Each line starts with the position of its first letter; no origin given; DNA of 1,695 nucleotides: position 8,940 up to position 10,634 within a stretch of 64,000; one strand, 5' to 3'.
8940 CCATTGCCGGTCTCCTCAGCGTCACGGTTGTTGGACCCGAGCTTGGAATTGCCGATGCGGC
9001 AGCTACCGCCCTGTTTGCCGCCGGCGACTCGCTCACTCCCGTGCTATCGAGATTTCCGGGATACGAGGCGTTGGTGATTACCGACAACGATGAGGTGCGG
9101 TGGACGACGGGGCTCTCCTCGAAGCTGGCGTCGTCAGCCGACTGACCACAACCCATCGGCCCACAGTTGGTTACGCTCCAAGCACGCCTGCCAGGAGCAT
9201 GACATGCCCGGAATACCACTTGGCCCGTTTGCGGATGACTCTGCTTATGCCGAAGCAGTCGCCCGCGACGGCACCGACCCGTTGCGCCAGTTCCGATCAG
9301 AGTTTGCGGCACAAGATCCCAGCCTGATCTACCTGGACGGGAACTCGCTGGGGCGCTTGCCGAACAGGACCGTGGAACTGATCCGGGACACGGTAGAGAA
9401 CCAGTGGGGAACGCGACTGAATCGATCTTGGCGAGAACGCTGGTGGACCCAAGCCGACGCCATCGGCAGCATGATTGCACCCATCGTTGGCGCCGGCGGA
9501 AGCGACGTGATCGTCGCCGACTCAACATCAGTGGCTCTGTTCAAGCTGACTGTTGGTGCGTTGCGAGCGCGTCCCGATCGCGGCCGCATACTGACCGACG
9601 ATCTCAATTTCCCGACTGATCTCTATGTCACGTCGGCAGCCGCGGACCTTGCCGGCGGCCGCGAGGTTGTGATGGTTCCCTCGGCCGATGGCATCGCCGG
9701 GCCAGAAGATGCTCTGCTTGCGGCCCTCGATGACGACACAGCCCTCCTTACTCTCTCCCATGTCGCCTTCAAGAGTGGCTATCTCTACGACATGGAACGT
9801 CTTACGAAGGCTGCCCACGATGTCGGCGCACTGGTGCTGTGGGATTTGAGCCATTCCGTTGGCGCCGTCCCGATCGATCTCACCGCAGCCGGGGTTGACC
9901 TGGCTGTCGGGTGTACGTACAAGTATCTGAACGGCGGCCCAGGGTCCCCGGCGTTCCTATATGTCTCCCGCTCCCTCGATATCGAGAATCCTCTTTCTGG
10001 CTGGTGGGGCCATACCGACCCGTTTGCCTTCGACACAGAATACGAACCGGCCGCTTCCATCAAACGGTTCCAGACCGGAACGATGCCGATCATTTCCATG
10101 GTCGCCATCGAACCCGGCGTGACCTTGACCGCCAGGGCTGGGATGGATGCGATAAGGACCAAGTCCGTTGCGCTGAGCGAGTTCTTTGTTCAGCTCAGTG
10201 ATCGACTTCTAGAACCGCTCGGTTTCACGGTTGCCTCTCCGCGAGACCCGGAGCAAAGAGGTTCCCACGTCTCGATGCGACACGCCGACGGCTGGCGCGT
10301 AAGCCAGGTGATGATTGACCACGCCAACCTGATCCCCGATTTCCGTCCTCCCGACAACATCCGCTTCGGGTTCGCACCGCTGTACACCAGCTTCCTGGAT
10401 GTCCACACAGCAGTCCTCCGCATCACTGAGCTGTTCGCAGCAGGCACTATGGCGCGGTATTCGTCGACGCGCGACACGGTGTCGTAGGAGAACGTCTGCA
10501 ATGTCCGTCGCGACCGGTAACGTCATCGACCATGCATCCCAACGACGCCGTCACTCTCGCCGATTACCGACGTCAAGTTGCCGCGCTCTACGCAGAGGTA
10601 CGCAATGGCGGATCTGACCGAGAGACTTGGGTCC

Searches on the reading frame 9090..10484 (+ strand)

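Call 53: search_protein_families(library=pfam, proteins=[window:9090-10484:+], max_evalue=0.001)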
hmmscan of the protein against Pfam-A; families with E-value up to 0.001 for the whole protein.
window:9090-10484:+ (465 aa): 2 families
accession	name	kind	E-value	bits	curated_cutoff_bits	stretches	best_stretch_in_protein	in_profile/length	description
PF22580.2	KYNU_C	-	4e-28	97.7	27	1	355-442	1-87/90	Kynureninase C-terminal domain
PF00266.25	Aminotran_5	-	2.6e-20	73.2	21.5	1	80-398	1-316/371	Aminotransferase class-V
